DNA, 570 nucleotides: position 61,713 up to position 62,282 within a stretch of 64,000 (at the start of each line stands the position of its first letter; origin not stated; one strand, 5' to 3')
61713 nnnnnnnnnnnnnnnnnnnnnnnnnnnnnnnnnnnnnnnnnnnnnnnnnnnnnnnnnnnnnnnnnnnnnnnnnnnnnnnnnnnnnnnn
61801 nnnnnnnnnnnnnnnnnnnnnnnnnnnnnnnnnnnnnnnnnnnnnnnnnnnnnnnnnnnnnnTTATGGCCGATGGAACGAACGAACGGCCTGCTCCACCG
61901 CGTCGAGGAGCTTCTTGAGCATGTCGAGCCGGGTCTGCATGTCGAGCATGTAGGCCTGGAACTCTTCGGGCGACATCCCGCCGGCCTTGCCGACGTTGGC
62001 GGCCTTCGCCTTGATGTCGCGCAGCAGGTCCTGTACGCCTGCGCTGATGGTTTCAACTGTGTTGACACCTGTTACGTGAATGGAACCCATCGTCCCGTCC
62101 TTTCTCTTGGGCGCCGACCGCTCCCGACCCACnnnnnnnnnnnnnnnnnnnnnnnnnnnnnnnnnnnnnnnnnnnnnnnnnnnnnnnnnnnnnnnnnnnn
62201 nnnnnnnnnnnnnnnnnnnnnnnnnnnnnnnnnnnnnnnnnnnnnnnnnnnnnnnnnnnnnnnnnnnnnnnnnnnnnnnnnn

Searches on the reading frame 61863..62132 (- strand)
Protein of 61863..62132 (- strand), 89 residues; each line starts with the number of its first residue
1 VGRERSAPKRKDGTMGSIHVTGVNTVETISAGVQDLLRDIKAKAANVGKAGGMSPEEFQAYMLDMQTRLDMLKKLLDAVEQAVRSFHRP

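Call 12: search_protein_families(library=pfam, proteins=[window:61863-62132:-], max_evalue=0.001)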
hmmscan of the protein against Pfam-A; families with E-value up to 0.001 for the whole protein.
window:61863-62132:- (89 aa): 0 families

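Call 75: search_protein_families(library=pfam, proteins=[window:61866-62090:-], max_evalue=5)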
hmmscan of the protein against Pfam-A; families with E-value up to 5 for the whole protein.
seq(75 aa): 4 families
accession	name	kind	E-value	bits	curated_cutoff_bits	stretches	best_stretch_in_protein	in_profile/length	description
PF06013.18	WXG100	-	0.00064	20.4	27.3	1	11-71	15-76/86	Proteins of 100 residues with WXG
PF12296.13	HsbA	-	0.039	14.8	33.5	1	9-40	68-98/121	Hydrophobic surface binding protein A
PF07506.17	RepB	-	0.049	14.1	30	1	11-61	46-100/185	RepB plasmid partitioning protein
PF17562.7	Styelin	-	0.089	13.6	27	1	30-52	24-49/59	Styelin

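Call 76: search_solved_structures(query=window:61866-62090:-, max_evalue=5)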
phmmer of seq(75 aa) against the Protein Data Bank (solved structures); distinct sequences matched with E-value up to 5: 5.
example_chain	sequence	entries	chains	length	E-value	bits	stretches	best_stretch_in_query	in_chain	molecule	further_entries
6zie_A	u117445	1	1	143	0.16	15.7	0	28-70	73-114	CMPX-383B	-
6zl1_C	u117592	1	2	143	0.3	14.8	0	29-69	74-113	CMPX-383B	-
5mj3_C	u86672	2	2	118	0.36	14.6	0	31-64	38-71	ALPHABODY MA12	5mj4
7pkq_B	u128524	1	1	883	1.4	12.7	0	28-60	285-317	mS35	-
6zu5_LR0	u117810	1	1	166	1.4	12.7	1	24-65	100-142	eL19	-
